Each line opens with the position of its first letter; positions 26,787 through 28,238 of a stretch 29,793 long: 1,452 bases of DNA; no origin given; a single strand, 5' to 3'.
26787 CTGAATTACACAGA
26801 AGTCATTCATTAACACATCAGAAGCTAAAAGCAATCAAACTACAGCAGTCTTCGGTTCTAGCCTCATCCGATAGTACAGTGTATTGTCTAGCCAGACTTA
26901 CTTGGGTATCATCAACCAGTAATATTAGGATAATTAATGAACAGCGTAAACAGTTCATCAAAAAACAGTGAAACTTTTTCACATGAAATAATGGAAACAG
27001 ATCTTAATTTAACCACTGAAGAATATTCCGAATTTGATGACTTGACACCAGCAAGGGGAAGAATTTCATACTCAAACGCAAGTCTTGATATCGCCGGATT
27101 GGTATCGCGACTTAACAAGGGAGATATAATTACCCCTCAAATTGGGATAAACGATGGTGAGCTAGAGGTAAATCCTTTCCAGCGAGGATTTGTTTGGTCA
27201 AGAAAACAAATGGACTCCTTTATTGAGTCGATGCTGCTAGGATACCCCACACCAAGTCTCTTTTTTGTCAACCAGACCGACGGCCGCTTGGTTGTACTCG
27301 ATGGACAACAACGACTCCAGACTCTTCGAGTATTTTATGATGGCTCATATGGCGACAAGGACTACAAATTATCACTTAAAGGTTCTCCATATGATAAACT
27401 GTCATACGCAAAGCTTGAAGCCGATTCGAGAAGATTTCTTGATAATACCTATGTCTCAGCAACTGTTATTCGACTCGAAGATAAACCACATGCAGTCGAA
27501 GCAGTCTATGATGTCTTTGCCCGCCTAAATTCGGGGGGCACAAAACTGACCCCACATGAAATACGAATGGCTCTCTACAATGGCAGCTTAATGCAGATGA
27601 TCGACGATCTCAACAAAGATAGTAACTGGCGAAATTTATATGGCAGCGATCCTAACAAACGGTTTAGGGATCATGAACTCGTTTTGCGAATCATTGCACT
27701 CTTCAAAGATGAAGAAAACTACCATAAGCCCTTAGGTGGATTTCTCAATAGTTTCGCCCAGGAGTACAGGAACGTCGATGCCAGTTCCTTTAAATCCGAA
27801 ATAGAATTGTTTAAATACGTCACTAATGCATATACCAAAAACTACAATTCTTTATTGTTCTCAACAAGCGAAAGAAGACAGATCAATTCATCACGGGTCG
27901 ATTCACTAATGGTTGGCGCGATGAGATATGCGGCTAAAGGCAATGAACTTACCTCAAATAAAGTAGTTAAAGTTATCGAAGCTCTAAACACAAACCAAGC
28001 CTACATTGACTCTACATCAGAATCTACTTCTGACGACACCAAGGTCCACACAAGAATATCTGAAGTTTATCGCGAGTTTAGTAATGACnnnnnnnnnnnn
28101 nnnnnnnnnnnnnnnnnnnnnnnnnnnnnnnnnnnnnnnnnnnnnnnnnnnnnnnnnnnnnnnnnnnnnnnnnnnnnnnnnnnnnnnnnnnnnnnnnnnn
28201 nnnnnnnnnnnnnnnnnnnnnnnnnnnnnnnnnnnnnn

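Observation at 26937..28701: Overlapping DUF262 + HEPN-like gene pair: candidate uncharacterised two-gene defence or abortive-infection module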

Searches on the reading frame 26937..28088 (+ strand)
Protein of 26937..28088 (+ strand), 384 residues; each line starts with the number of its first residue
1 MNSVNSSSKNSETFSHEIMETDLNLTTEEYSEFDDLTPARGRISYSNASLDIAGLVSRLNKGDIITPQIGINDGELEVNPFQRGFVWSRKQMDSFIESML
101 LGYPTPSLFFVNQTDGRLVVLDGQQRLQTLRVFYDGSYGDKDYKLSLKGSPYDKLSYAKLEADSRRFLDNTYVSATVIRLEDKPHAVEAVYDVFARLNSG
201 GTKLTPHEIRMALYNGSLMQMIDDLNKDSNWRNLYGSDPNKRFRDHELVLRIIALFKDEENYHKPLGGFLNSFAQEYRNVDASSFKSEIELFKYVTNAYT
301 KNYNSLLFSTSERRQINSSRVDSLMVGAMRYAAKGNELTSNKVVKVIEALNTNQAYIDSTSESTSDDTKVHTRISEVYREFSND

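Call 3: search_protein_families(library=pfam, proteins=[window:26937-28088:+], max_evalue=1)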
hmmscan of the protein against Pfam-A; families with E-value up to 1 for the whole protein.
window:26937-28088:+ (384 aa): 2 families
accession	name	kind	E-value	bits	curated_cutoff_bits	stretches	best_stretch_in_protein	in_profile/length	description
PF03235.19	GmrSD_N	-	2.5e-27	96.7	33.2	1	74-214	11-198/199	GmrSD restriction endonuclease, N-terminal domain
PF05289.16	BLYB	-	0.21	12.3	25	0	273-318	22-65/120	Borrelia hemolysin accessory protein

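Call 4: search_protein_families(library=padloc, proteins=[window:26937-28088:+], max_evalue=1)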
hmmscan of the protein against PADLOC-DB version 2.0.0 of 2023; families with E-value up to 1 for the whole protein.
window:26937-28088:+ (384 aa): 11 families
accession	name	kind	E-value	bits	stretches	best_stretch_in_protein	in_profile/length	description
PDLC03877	NsnA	-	4.2e-55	185.6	1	41-379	42-377/385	-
PDLC04027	PD-T4-2_A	-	3.5e-47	159.2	1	73-381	49-361/363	-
PDLC04151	HEC-05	-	9.2e-13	45.7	3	80-110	44-74/600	-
PDLC04709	PDC-M55C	-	3.8e-10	37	2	71-122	24-74/554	-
PDLC03418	REase_II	-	1.8e-08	31.9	1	73-219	29-163/372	Type II restriction enzyme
PDLC04150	HEC-05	-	2.7e-08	31.1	2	78-112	24-58/583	-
PDLC04152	HEC-05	-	0.0001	19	1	172-221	219-269/566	-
PDLC04154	HEC-06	-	0.00014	18.7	1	72-133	20-88/569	-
PDLC04155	HEC-06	-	0.0011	15.5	1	73-132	18-85/562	-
PDLC04153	HEC-05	-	0.0014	14.9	1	168-217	233-284/621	-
PDLC04157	HEC-06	-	0.0021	14.8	1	71-133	18-88/558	-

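Call 5: search_protein_families(library=ncbifam, proteins=[window:26937-28088:+], max_evalue=1)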
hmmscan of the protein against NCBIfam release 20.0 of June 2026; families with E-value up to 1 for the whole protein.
window:26937-28088:+ (384 aa): 0 families

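Call 9: find_homologous_proteins(query=window:26937-28088:+, max_evalue=0.00001)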
Query window:26937-28088:+ (384 aa): 1155 proteins with E <= 0.00001 among 4667 candidates; the best 120 are listed.
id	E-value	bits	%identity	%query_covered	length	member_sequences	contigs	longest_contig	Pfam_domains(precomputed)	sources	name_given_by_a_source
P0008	4.7e-250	847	100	100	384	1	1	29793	PF03235.20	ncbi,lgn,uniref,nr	ncbi:Protein of unknown function DUF262 [Propionibacterium ruminifibrarum]|uniref:GmrSD restriction 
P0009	1.9e-157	542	67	90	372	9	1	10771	PF03235.20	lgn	-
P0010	1.8e-153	529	64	97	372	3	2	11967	PF03235.20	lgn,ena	-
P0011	5.2e-153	527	65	96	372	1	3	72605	PF03235.20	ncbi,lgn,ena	-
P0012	7.4e-152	524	65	95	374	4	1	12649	PF03235.20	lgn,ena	-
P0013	7.5e-152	524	66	94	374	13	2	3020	PF03235.20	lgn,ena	-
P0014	2.3e-151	522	65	95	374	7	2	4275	PF03235.20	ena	-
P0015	9.8e-150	517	65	95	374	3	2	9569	PF03235.20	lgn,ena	-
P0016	1.8e-144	499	64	92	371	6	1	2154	PF03235.20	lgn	-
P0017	2.0e-143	496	64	95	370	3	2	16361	PF03235.20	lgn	-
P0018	3.1e-142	492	63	93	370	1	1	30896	PF03235.20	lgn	-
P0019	3.3e-140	485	63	92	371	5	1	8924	PF03235.20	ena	-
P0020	5.1e-140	485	61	95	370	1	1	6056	PF03235.20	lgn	-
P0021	1.1e-127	444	56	95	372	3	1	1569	PF03235.20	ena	-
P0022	5.2e-114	399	53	95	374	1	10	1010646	PF03235.20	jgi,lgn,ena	-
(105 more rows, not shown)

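Call 29: find_related_loci(query=A3, collection=genome_contigs, flank=4000)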
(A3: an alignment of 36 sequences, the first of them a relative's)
Query A3 (384 aa) in genome_contigs; peptide patterns used: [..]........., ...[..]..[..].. (x = any residue, [..] = any of these).
599 stretches matched a pattern (row limit reached: there are more); 301 encode a relative of the query (tblastn E <= 1e-3); the best 80 are kept; 80 distinct loci.
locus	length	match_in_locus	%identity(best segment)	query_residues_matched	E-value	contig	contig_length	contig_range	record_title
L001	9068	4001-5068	41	25-383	6e-91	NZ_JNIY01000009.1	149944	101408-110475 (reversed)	Paraoerskovia marina DSM 21750 Q343DRAFT_scaffold00006.6_C, whole genome shotgun sequence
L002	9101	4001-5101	42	14-377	2e-89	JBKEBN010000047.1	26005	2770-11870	MAG: Leucobacter sp. isolate VLC_071 k121_1588597, whole genome shotgun sequence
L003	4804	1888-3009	40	6-382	8e-87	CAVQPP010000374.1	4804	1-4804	MAG: uncultured Actinomycetota bacterium isolate MFD10064.bin.2.62 genome assembly, contig: contig_74769, whole genome s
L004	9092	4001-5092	41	20-382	2e-86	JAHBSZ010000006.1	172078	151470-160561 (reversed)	MAG: Salinibacterium sp. isolate ACE_ACT13 ACT13_6, whole genome shotgun sequence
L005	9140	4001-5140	38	1-382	3e-86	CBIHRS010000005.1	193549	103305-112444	MAG TPA_asm: uncultured bacterium isolate SRR18156198_binner12_Refined_28 genome assembly, contig: ERZ27336860.13, whole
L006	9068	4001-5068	41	24-381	2e-85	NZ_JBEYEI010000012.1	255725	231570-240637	Streptomyces sp. NPDC007863 NPDC007863_173_E8.ctg-0012, whole genome shotgun sequence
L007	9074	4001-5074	40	24-383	3e-85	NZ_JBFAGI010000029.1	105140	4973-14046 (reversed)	Streptomyces sp. NPDC051000 NPDC051000_149_A2.ctg-0029, whole genome shotgun sequence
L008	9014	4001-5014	43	43-382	7e-85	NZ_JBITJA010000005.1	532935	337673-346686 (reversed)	Micromonospora sp. NPDC050276 NPDC050276_367_H4.ctg-0005, whole genome shotgun sequence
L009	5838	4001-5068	40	25-382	4e-85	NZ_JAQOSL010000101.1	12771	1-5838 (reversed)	Streptomyces heilongjiangensis strain NEAU-W2 101, whole genome shotgun sequence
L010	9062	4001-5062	41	29-382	5e-84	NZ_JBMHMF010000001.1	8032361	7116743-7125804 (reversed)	Solwaraspora sp. WMMB335 tig00000001, whole genome shotgun sequence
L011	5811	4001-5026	41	41-384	1e-83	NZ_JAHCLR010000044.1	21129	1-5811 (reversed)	Mycolicibacter acidiphilus strain M1 contig44, whole genome shotgun sequence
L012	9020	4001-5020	41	33-374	2e-83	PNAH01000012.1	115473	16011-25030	MAG: Acidimicrobiaceae bacterium isolate palsa_551 73.20110800_P1D.27_contig_3065, whole genome shotgun sequence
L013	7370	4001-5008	40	34-375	2e-83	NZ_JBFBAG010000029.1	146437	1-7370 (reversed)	Amycolatopsis sp. NPDC051371 NPDC051371_122_D7.ctg-0029, whole genome shotgun sequence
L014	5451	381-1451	40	17-374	3e-83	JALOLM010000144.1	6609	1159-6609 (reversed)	MAG: Candidatus Nanopelagicales bacterium isolate Prado025 scaffold_22592, whole genome shotgun sequence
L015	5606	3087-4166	39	20-382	3e-83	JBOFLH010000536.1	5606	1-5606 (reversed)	MAG: Nocardioides sp. isolate WFFMC_MAG_345 k139_92287_flag=0_multi=12.7509_len=5606, whole genome shotgun sequence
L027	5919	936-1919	41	43-375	1e-79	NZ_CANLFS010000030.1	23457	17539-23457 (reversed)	Uncultured Halomonas sp. isolate 3-558-1-J.fasta NODE_30, whole genome shotgun sequence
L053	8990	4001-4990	36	43-374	1e-66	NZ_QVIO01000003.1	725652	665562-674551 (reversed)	Duganella sp. BJB476 NODE_3_length_725652_cov_23.466131, whole genome shotgun sequence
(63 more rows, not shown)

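Call 40: find_encoding_contigs(protein=P0011, flank=6000, max_places=3)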
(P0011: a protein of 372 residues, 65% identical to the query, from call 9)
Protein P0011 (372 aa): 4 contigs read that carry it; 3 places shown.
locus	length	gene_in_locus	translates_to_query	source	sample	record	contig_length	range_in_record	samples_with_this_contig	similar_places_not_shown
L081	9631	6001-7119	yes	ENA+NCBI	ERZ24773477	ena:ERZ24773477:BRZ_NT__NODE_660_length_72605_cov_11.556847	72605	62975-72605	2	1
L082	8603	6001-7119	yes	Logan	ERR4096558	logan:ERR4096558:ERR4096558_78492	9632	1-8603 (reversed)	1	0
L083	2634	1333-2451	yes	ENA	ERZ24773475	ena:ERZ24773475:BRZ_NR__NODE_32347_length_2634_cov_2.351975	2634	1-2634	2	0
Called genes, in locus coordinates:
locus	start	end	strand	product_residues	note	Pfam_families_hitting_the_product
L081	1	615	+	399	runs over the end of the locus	-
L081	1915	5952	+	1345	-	PF00271:Helicase_C, PF22240:ISP_coupler, PF02384:N6_Mtase (weak), PF18135:Type_ISP_C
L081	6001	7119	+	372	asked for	PF03235:GmrSD_N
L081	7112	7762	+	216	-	PF18735:HEPN_RiboL-PSP (weak)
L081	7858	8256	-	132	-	PF00872:Transposase_mut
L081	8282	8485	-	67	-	-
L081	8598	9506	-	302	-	PF00872:Transposase_mut, PF10551:MULE (weak)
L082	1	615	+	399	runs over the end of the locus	-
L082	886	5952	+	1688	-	PF13156:Mrr_cat_2, PF00270:DEAD (weak), PF04851:ResIII, PF00271:Helicase_C, PF22240:ISP_coupler, PF02384:N6_Mtase (weak), PF18135:Type_ISP_C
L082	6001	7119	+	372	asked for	PF03235:GmrSD_N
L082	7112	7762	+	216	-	PF18735:HEPN_RiboL-PSP (weak)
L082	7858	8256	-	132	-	PF00872:Transposase_mut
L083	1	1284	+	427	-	?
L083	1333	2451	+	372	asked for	PF03235:GmrSD_N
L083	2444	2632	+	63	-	?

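Call 44: predict_structure(alignment_id=A3)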
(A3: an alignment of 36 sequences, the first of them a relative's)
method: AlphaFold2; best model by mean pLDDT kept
length: 384 residues; sequences in the alignment: 36
mean_pLDDT: 84.2   pTM: 0.78
mean pLDDT of the five models: 84.2, 83.0, 82.4, 82.0, 80.8
residues with pLDDT >= 90: 214; 70-90: 97; 50-70: 42; < 50: 31
segments of 3 or more residues with pLDDT < 50: 1-7, 9-21, 71-79
pLDDT, mean of each block of 10 residues (from residue 1): 44 45 64 57 87 96 81 42 69 96 92 90 91 93 96 98 98 92 78 70 74 86 92 78 79 97 91 90 93 97 88 84 98 97 96 94 88 97 90
secondary structure, 60 per line:
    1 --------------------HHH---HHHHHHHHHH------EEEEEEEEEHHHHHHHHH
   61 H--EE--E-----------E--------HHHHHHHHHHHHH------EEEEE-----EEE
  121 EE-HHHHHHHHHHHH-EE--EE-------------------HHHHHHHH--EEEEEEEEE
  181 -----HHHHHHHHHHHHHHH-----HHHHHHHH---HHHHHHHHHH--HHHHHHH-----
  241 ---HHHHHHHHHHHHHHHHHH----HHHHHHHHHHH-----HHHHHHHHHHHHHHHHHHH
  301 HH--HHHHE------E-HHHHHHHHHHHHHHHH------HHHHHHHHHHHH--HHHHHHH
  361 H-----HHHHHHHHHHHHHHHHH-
elements in order: H27-36 E43-51 H52-61 H89-101 E108-112 E118-122 H124-135 H162-169 E172-180 H186-200 H206-213 H217-226 H229-235 H244-261 H266-276 H282-302 H305-308 H318-333 H340-351 H354-361 H367-383

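Call 48: fold_search(model_id=the predicted structure, library=pdb)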
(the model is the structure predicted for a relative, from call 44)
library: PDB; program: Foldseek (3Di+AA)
matches with E <= 10: 164; with E <= 0.001: 2
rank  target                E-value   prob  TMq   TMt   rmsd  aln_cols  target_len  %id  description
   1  7p9k_A                2.2e-05  1.00  0.25  0.18  17.7       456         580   15  BrxU, GmrSD-family Type IV restriction enzyme (released 2021-12-08)
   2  7p9m_B                5.1e-04  1.00  0.29  0.21  17.1       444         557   14  BrxU, GmrSD-family Type IV restriction enzyme (released 2021-12-08)
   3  7nfu_A                1.2e-02  0.91  0.20  0.29  14.9       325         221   13  Crystal structure of C-terminally truncated Geobacillus thermoleovorans nucleoid occlusion protein Noc (released 2021-02-17)
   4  6sdk_B                1.4e-02  0.91  0.19  0.33  15.4       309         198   12  Crystal structure of bacterial ParB dimer bound to CDP (released 2019-10-23)
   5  7drr_A                1.5e-02  0.51  0.19  0.11  21.6       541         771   10  Structure of SspE-R100A protein (released 2022-06-29)
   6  5k5d_C                1.7e-02  0.89  0.22  0.30  13.1       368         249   10  Structure of the C2221 form of Pnob8-like ParB-N domain (released 2016-06-15)
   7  5k5d_B                1.7e-02  0.87  0.21  0.29  14.2       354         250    9  Structure of the C2221 form of Pnob8-like ParB-N domain (released 2016-06-15)
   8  8qa9_A                3.2e-02  0.80  0.19  0.29  14.7       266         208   10  Crystal structure of the RK2 plasmid encoded co-complex of the C-terminally truncated transcriptional repressor protei (released 2024-02-21)
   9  7bm8_A                3.5e-02  0.85  0.18  0.34  16.0       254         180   11  Crystal structure of the C-terminally truncated chromosome-partitioning protein ParB from Caulobacter crescentus compl (released 2021-04-28)
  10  7bnr_A                3.5e-02  0.75  0.18  0.31  14.7       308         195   11  Crystal structure of a ParB Q52A mutant from Myxococcus xanthus bound to CTPyS (released 2021-09-08)
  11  6sdk_A                3.7e-02  0.82  0.19  0.33  15.5       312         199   12  Crystal structure of bacterial ParB dimer bound to CDP (released 2019-10-23)
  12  5k5a                  4.7e-02  0.54  0.19  0.25  15.8       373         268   13  Structure of the pNOB8-like ParB N-domain (released 2016-06-15)
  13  7nfu_B                4.9e-02  0.72  0.20  0.30  13.2       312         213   13  Crystal structure of C-terminally truncated Geobacillus thermoleovorans nucleoid occlusion protein Noc (released 2021-02-17)
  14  8qa9_B                4.9e-02  0.66  0.19  0.30  14.2       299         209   11  Crystal structure of the RK2 plasmid encoded co-complex of the C-terminally truncated transcriptional repressor protei (released 2024-02-21)
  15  7ol9_B                6.5e-02  0.75  0.19  0.33  16.2       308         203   11  Crystal structure of C-terminally truncated Bacillus subtilis nucleoid occlusion protein (Noc) complexed to the Noc-bi (released 2022-03-09)
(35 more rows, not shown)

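Call 52: search_protein_families(library=padloc, proteins=[L001:3959-5074:+, L027:843-1946:+, L053:3905-5017:+, L081:6001-7116:+, L081:7112-7759:+, L001:5074-5568:+, L027:1949-2440:+, L053:5017-5484:+], max_evalue=0.001)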
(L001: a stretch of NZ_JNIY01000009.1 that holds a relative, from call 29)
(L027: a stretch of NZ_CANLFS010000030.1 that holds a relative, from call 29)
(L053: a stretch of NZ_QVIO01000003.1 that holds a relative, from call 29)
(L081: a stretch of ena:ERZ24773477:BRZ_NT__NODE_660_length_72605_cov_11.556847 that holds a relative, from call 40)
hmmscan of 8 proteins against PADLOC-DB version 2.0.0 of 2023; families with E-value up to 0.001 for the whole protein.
L001:3959-5074:+ (372 aa): 7 families
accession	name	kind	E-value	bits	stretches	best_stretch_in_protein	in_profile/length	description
PDLC03877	NsnA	-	3.5e-55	185.8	1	27-369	37-380/385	-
PDLC04027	PD-T4-2_A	-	3.8e-44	149.2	1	70-368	57-361/363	-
PDLC03418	REase_II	-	3.3e-15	54.1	1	69-229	36-183/372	Type II restriction enzyme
PDLC04151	HEC-05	-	9.2e-11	39.1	1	71-100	45-74/600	-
PDLC04150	HEC-05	-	4.1e-07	27.2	1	70-102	26-58/583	-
PDLC04709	PDC-M55C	-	1.6e-06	25.1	1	71-105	34-67/554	-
PDLC04152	HEC-05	-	0.00014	18.6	0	152-203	209-261/566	-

L027:843-1946:+ (368 aa): 12 families
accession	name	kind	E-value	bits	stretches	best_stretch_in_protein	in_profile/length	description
PDLC03877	NsnA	-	6.6e-59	198.1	1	11-366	23-380/385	-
PDLC04027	PD-T4-2_A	-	1.1e-39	134.6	1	69-365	57-361/363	-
PDLC03418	REase_II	-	2e-15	54.8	1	59-209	27-164/372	Type II restriction enzyme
PDLC04151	HEC-05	-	3.2e-11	40.7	1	70-99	45-73/600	-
PDLC04709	PDC-M55C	-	1e-07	29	1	69-110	33-73/554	-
PDLC04150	HEC-05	-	2.3e-07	28.1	1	69-101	26-58/583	-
PDLC04154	HEC-06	-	3.4e-05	20.7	0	69-122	28-88/569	-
PDLC02695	Orf5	-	0.00036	17.1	0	102-129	74-101/601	Orf5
PDLC04152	HEC-05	-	0.00038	17.1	0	153-233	211-291/566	-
PDLC02693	Orf5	-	0.00057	17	0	105-123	62-80/543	Orf5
PDLC02687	Orf5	-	0.00074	16.4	0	97-121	57-81/543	Orf5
PDLC04155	HEC-06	-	0.00081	16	0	69-120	25-84/562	-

L053:3905-5017:+ (371 aa): 12 families
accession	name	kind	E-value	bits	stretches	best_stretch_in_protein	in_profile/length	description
PDLC03877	NsnA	-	3.8e-59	198.9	1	71-367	70-377/385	-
PDLC04027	PD-T4-2_A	-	1.3e-41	140.9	1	71-369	57-361/363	-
PDLC04151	HEC-05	-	1.7e-09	34.9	0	71-97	44-70/600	-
PDLC03418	REase_II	-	1.7e-06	25.5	1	64-210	29-163/372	Type II restriction enzyme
PDLC04154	HEC-06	-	2.6e-06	24.4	1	65-130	22-94/569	-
PDLC04150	HEC-05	-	4.4e-06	23.8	1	70-101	25-56/583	-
PDLC04155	HEC-06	-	7.2e-06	22.8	1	68-148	22-110/562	-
PDLC04709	PDC-M55C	-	7.9e-06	22.8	0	105-157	87-136/554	-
PDLC02696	Orf5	-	2.6e-05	21.4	0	69-129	3-72/558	Orf5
PDLC02687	Orf5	-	5.9e-05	20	0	68-130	19-88/543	Orf5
PDLC04157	HEC-06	-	0.00012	18.8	1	68-158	24-128/558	-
PDLC02792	SspE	-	0.00093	15.6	0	103-147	85-122/771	SspE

L081:6001-7116:+ (372 aa): 12 families
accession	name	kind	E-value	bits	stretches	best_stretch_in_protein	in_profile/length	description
PDLC03877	NsnA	-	5e-54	182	1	24-366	36-376/385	-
PDLC04027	PD-T4-2_A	-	8.8e-44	148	1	64-366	52-358/363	-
PDLC04151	HEC-05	-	3.9e-12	43.7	1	69-98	45-74/600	-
PDLC04709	PDC-M55C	-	5.1e-09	33.3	1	64-98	29-63/554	-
PDLC03418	REase_II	-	6.4e-09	33.4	1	62-206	30-162/372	Type II restriction enzyme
PDLC04150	HEC-05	-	5.3e-08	30.2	1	68-99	26-57/583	-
PDLC02792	SspE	-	4.3e-06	23.4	0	106-139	91-123/771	SspE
PDLC04154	HEC-06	-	9e-06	22.6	1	59-137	19-103/569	-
PDLC04155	HEC-06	-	0.00019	18.1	1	61-121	19-86/562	-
PDLC02695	Orf5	-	0.0002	17.9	0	106-144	79-116/601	Orf5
PDLC02786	SspE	-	0.00035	17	0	106-139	86-118/766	SspE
PDLC02701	Orf5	-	0.00037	17.1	0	106-157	78-129/596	Orf5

L081:7112-7759:+ (216 aa): 0 families

L001:5074-5568:+ (165 aa): 0 families

L027:1949-2440:+ (164 aa): 1 family
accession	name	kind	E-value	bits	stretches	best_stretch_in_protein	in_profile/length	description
PDLC04028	PD-T4-2_B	-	0.00087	17.4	0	15-66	7-57/168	-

L053:5017-5484:+ (156 aa): 0 families

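Call 57: search_dna_similar(query=window:26937-28088:+, collection=plasmids, mode=protein, max_rows=25)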
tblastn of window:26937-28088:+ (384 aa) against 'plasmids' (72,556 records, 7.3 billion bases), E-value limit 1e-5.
Records with a match: 732; places in all: 739; records where one place covers at least 80% of the query: 10.
Best place of each record, by identity: <60% 732.
By first word of the organism name: Escherichia 521; Klebsiella 44; Salmonella 41; Shigella 26; Enterococcus 11; Acinetobacter 8; Rhodococcus 7; Rhizobium 7; Roseomonas 5; Psychrobacter 4; and 46 more.
By predicted mobility (MOB-suite, as given by PLSDB): conjugative 532; non-mobilizable 103; mobilizable 97.
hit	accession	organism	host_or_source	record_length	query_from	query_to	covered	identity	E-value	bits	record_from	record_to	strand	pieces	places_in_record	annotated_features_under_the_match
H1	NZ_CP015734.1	Arthrobacter sp. U41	Purified bacterial strains from deep ...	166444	21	383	95%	39.0%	2e-68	241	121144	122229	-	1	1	DUF262 domain-containing protein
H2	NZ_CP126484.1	Kocuria rosea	mixed culture,an irradiated device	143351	43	374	86%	40.1%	7e-76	262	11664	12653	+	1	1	DUF262 domain-containing protein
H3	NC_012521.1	Rhodococcus opacus B4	-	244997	43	382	89%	36.7%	2e-60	218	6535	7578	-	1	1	DUF262 domain-containing protein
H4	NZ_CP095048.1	Hymenobacter cellulosilyticus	single cell,air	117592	78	384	80%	33.8%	4e-42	164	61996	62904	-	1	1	DUF262 domain-containing protein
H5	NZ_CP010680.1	Phaeobacter gallaeciensis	cell culture,clam larvae aquaculture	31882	40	350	81%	32.0%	4e-40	159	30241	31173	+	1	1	DUF262 domain-containing protein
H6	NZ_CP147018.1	Bernardetia sp. Wsw4-3y2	Red alga,Red algae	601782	1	325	85%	28.2%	1e-21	104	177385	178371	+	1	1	DUF262 domain-containing protein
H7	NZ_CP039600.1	Salmonella enterica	Homo sapiens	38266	14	288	72%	33.0%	1e-35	145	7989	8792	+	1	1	DUF262 domain-containing protein | replication initiation protein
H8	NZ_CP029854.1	Salmonella enterica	-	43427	14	288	72%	33.0%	2e-35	145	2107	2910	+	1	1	DUF262 domain-containing protein | replication initiation protein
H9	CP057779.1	Escherichia coli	culture,Pooled sheep faecal samples ...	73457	14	288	72%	33.0%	2e-35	145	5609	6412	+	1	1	DUF262 domain-containing protein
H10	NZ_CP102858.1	Escherichia coli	Gallus gallus (chicken),mixed ...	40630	14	288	72%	33.0%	2e-35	145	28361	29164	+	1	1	DUF262 domain-containing protein | replication initiation protein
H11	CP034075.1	Salmonella enterica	Ovis aries (domestic sheep),cell culture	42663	14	288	72%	33.0%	2e-35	145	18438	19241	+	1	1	DUF262 domain-containing protein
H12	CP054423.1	Salmonella enterica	Homo sapiens,urine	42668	14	288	72%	33.0%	2e-35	145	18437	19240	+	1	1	DUF262 domain-containing protein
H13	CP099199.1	Escherichia coli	culture,Pooled sediment sample ...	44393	14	288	72%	33.0%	2e-35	145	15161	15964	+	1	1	DUF262 domain-containing protein | replication initiation protein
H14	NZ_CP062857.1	Escherichia coli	Sus scrofa domesticus,feces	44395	14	288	72%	33.0%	2e-35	145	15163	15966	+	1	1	DUF262 domain-containing protein | replication initiation protein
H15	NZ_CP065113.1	Salmonella enterica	Homo sapiens,cell culture,stool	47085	14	288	72%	33.0%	2e-35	145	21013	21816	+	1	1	DUF262 domain-containing protein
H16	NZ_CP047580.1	Escherichia coli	Homo sapiens,Bacterial pure ...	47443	14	288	72%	33.0%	2e-35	145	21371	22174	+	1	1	DUF262 domain-containing protein | replication initiation protein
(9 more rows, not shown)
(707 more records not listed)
